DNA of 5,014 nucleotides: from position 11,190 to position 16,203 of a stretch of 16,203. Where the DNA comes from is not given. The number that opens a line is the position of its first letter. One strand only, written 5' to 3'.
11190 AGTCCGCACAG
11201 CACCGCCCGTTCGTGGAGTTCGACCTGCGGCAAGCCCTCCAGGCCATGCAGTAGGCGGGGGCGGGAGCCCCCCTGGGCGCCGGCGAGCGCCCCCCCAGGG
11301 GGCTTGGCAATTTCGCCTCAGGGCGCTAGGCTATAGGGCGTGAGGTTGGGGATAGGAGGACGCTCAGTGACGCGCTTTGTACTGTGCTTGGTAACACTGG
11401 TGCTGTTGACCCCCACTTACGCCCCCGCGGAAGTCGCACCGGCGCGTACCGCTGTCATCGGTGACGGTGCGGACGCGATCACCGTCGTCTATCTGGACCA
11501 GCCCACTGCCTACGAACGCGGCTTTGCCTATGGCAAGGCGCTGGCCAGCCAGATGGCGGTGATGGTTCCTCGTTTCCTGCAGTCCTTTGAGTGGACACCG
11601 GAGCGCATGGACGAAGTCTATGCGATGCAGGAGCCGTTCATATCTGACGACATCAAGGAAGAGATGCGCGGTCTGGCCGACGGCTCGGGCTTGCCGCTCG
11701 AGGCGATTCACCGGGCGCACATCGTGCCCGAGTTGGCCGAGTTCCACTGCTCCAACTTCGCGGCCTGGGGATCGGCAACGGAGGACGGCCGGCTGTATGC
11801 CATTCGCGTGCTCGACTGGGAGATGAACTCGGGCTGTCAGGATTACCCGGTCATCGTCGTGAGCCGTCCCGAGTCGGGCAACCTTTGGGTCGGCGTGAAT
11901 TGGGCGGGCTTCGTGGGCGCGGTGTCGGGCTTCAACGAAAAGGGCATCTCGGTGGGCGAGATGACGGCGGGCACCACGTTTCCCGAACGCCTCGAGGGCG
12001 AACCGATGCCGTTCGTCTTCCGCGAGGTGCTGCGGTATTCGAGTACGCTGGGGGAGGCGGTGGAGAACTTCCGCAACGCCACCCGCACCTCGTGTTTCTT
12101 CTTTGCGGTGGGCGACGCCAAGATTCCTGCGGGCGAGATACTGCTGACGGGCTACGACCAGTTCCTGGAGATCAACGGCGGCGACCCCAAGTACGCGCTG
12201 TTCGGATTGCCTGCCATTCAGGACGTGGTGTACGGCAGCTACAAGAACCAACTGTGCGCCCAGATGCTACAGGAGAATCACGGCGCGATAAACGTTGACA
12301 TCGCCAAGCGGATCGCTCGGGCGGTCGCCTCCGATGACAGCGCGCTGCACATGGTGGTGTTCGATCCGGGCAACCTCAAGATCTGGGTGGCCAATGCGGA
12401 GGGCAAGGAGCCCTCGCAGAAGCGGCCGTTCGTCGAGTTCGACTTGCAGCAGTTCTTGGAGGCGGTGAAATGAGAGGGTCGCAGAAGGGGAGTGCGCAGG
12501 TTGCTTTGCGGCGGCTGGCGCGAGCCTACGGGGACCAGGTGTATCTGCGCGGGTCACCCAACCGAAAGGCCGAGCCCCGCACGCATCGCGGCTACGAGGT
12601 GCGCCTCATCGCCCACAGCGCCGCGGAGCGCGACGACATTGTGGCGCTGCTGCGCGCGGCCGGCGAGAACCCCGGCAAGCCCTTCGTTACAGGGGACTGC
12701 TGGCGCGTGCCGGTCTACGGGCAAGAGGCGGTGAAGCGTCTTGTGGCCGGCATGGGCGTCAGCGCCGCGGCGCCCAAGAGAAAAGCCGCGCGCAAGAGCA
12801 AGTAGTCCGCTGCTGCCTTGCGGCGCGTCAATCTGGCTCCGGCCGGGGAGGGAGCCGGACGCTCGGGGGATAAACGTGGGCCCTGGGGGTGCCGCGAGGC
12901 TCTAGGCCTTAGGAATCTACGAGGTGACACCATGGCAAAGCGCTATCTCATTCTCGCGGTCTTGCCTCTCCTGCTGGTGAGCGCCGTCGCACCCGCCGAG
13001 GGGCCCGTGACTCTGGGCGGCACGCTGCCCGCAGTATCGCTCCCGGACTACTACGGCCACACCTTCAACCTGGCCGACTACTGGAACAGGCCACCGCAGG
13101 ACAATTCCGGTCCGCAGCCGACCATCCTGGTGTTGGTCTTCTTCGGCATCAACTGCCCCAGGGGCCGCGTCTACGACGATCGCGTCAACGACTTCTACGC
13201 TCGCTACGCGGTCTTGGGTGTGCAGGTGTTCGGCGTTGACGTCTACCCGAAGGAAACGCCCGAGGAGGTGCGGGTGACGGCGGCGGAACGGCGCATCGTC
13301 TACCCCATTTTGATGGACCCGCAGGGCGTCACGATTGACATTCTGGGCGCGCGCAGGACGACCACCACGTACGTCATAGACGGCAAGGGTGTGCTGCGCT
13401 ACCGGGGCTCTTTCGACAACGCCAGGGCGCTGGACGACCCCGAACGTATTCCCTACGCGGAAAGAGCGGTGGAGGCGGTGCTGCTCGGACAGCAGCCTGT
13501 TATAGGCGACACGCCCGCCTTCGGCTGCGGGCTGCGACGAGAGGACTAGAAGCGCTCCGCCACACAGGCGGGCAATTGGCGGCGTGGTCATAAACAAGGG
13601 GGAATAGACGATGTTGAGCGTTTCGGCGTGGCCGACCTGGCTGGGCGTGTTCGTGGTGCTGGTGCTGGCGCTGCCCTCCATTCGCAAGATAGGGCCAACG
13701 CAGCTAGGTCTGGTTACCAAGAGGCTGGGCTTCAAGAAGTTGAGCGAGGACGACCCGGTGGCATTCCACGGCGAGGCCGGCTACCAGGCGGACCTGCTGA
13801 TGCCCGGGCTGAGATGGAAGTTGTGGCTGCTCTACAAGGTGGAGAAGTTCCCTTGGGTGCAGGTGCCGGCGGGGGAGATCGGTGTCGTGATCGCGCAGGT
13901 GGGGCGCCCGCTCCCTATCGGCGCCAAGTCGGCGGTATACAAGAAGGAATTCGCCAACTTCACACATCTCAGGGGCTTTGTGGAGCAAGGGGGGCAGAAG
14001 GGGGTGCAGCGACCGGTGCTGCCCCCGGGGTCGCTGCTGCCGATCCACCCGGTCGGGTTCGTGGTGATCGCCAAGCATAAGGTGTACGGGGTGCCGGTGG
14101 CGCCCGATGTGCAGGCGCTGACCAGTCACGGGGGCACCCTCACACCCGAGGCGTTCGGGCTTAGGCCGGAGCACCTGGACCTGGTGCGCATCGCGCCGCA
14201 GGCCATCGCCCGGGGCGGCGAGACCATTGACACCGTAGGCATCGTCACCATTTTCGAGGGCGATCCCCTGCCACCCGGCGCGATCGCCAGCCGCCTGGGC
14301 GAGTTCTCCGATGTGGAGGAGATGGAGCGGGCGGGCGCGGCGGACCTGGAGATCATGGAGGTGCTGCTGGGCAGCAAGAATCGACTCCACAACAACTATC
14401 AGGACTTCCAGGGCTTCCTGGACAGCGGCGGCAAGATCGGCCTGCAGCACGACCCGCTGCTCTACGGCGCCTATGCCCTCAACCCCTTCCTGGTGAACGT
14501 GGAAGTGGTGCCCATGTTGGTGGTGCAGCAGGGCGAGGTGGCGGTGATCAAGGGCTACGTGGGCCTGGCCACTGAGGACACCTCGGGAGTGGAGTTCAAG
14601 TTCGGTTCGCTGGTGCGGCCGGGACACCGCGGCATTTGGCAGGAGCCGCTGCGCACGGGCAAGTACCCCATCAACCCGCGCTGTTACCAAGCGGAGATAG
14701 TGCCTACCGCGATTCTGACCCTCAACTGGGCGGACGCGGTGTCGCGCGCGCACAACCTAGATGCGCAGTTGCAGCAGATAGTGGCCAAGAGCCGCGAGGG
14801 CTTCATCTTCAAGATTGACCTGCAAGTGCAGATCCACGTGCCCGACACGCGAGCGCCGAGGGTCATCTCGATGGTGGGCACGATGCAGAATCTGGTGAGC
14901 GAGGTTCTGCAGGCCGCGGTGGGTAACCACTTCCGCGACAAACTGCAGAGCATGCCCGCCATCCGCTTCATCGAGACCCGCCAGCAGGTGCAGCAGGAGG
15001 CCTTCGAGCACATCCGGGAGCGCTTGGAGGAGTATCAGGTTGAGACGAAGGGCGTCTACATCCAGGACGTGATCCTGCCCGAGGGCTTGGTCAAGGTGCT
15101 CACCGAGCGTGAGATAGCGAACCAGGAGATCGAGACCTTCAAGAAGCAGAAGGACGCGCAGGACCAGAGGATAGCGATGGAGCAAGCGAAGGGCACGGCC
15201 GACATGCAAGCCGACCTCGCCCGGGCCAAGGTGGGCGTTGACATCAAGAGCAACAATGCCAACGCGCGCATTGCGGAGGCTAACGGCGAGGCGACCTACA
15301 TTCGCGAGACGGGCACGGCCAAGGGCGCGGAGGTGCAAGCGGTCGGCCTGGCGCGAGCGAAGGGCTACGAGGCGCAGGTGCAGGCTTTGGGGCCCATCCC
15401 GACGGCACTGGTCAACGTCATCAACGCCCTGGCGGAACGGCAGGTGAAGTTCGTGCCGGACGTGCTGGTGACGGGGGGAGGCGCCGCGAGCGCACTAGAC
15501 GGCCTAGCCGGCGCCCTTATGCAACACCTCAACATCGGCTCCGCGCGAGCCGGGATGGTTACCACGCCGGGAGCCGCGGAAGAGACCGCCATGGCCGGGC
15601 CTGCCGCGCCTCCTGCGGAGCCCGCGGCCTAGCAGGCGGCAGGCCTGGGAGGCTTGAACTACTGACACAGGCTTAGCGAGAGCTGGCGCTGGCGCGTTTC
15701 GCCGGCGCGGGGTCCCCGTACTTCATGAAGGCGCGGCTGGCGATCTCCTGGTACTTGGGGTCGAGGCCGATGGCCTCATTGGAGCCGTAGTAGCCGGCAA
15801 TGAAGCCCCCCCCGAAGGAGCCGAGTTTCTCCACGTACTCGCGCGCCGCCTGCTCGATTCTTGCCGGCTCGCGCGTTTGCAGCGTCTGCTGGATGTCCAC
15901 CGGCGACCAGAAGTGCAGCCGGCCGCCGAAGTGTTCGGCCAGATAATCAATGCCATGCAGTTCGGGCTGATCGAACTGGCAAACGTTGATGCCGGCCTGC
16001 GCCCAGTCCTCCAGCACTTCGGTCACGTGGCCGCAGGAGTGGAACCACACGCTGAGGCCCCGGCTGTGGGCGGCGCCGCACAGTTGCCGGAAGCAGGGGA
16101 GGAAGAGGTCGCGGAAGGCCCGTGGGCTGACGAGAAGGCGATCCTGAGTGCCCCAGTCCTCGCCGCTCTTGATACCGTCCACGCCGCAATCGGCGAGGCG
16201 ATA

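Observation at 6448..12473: Three divergent peptidase-C45/acyltransferase-like Ntn-hydrolase paralogs: one cytoplasmic and coupled to a DegT aminotransferase, two secreted in tandem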

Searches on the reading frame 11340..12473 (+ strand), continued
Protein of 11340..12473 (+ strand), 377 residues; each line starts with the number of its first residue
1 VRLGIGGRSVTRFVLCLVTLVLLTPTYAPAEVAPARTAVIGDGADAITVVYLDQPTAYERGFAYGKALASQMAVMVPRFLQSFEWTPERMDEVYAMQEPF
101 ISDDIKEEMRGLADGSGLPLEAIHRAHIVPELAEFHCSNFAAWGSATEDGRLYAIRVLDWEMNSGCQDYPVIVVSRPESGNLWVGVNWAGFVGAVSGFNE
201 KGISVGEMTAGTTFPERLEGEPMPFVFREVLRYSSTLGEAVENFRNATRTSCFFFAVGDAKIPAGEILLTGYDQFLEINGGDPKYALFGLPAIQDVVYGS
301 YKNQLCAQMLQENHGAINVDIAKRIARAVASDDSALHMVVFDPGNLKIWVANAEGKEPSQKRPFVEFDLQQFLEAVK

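Call 69: search_protein_families(library=pfam, proteins=[P0174, P0175, P0176, P0177, P0178, P0179, P0180, P0190, P0192], max_evalue=0.001)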
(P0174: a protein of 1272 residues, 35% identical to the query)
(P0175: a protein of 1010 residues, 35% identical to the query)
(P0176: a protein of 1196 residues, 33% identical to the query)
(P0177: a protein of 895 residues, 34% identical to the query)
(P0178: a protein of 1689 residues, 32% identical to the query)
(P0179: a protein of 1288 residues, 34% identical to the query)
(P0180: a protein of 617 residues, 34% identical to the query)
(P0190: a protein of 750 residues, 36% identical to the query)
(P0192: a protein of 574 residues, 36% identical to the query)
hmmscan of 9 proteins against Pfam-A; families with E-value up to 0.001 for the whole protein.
P0174 (1272 aa): 4 families
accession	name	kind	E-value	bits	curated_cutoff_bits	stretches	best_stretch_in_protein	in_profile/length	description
PF18911.6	PKD_4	-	2.9e-12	46.9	27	1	733-803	16-83/85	PKD domain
PF03417.21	AAT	-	7.2e-12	45.9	23.2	1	146-260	5-111/225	Acyl-coenzyme A:6-aminopenicillanic acid acyl-transferase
PF00801.26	PKD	-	4e-09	36.8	23.5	1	733-793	13-69/80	PKD domain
PF22352.2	K319L-like_PKD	-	0.00042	20.7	27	0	735-807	12-84/84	K319L-like, PKD domain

P0175 (1010 aa): 3 families
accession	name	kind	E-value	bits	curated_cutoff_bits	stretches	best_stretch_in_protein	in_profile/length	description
PF03417.21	AAT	-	1.4e-14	54.8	23.2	2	132-247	5-113/225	Acyl-coenzyme A:6-aminopenicillanic acid acyl-transferase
PF00395.25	SLH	-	1.5e-07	31.7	20.8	0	790-834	2-44/44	S-layer homology domain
PF22352.2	K319L-like_PKD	-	7.9e-05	23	27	1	709-783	1-84/84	K319L-like, PKD domain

P0176 (1196 aa): 2 families
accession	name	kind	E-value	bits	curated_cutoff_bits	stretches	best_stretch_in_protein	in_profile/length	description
PF10142.15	PhoPQ_related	-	1.4e-119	399.5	20.3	1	15-379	1-367/367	PhoPQ-activated pathogenicity-related protein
PF03417.21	AAT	-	5.4e-07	30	23.2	0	572-683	6-110/225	Acyl-coenzyme A:6-aminopenicillanic acid acyl-transferase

P0177 (895 aa): 1 family
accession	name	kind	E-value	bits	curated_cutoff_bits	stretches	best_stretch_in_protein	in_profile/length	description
PF03417.21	AAT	-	8.9e-08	32.5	23.2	0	163-276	4-111/225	Acyl-coenzyme A:6-aminopenicillanic acid acyl-transferase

P0178 (1689 aa): 3 families
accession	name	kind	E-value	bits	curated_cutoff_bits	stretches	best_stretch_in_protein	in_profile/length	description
PF10142.15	PhoPQ_related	-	3.4e-113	378.5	20.3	1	34-394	1-367/367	PhoPQ-activated pathogenicity-related protein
PF13229.12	Beta_helix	-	2.3e-13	50.5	25.9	2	1354-1497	26-149/158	Right handed beta helix region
PF03417.21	AAT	-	4.9e-09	36.6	23.2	1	586-701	4-112/225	Acyl-coenzyme A:6-aminopenicillanic acid acyl-transferase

P0179 (1288 aa): 4 families
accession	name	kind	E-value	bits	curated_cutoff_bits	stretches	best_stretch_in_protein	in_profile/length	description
PF10342.15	Kre9_KNH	-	1.6e-24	86.9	24.6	3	1103-1174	2-79/94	Kre9/KNH-like N-terminal Ig-like domain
PF10142.15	PhoPQ_related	-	1.3e-23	83.7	20.3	1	2-96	268-367/367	PhoPQ-activated pathogenicity-related protein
PF03417.21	AAT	-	1.8e-07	31.5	23.2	0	290-399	5-108/225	Acyl-coenzyme A:6-aminopenicillanic acid acyl-transferase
PF17957.7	Big_7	-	3.5e-06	28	24.1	0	1194-1266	2-69/70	Bacterial Ig domain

P0180 (617 aa): 1 family
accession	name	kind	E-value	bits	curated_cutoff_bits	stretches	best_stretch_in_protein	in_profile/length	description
PF03417.21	AAT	-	1.9e-16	60.9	23.2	2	364-475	17-124/225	Acyl-coenzyme A:6-aminopenicillanic acid acyl-transferase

P0190 (750 aa): 4 families
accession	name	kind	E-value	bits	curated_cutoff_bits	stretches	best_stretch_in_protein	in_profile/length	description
PF00395.25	SLH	-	2.2e-15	56.8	20.8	1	630-675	1-44/44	S-layer homology domain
PF13205.12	Big_5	-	6.1e-14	53.1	23.6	1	365-468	3-104/105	Bacterial Ig-like domain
PF17957.7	Big_7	-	7e-14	52.7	24.1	1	476-545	1-70/70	Bacterial Ig domain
PF03417.21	AAT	-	2.7e-06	27.7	23.2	1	157-258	17-113/225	Acyl-coenzyme A:6-aminopenicillanic acid acyl-transferase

P0192 (574 aa): 2 families
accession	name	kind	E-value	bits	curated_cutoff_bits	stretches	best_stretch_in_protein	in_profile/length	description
PF00395.25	SLH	-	1.9e-05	25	20.8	0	367-411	2-44/44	S-layer homology domain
PF03417.21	AAT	-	0.00037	20.7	23.2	1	146-260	8-116/225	Acyl-coenzyme A:6-aminopenicillanic acid acyl-transferase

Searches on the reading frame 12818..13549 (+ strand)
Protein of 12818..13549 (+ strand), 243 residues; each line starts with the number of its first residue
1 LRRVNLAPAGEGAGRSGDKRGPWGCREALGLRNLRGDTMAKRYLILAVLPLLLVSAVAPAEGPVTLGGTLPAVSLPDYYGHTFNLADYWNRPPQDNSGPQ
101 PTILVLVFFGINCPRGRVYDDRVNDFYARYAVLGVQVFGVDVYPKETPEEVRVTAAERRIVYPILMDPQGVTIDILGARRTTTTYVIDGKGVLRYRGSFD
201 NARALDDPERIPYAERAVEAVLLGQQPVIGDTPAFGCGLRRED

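Call 7: search_protein_families(library=pfam, proteins=[window:12818-13549:+], max_evalue=0.01)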
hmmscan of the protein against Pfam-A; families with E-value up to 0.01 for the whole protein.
window:12818-13549:+ (243 aa): 2 families
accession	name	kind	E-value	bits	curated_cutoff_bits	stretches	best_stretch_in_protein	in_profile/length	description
PF00578.27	AhpC-TSA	-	4.3e-11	43.3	26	1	67-195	2-123/124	AhpC/TSA family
PF08534.16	Redoxin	-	1.6e-06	28.4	26.6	1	101-200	29-135/148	Redoxin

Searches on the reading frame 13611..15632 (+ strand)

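Call 7: search_protein_families(library=pfam, proteins=[window:13611-15632:+], max_evalue=0.01)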
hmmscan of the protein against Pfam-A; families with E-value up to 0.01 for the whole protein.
window:13611-15632:+ (673 aa): 2 families
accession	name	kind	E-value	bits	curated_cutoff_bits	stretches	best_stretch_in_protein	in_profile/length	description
PF01145.31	Band_7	-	1.5e-16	61.4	23.6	1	305-516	3-166/176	SPFH domain / Band 7 family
PF13421.11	Band_7_1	-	0.00085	19.4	24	1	422-500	122-206/211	SPFH domain-Band 7 family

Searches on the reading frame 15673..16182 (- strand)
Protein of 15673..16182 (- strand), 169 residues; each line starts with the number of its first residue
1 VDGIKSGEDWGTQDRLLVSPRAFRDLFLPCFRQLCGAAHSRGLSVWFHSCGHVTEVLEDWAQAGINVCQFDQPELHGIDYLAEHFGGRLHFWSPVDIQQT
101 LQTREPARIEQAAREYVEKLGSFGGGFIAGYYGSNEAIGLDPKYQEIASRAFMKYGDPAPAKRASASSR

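Call 8: search_protein_families(library=pfam, proteins=[window:15673-16182:-], max_evalue=0.01)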
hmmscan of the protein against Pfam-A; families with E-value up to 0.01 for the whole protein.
window:15673-16182:- (169 aa): 1 family
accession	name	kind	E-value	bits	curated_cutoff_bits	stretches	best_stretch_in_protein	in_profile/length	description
PF01208.23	URO-D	-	1.3e-07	31.5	23.9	1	17-129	211-321/346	Uroporphyrinogen decarboxylase (URO-D)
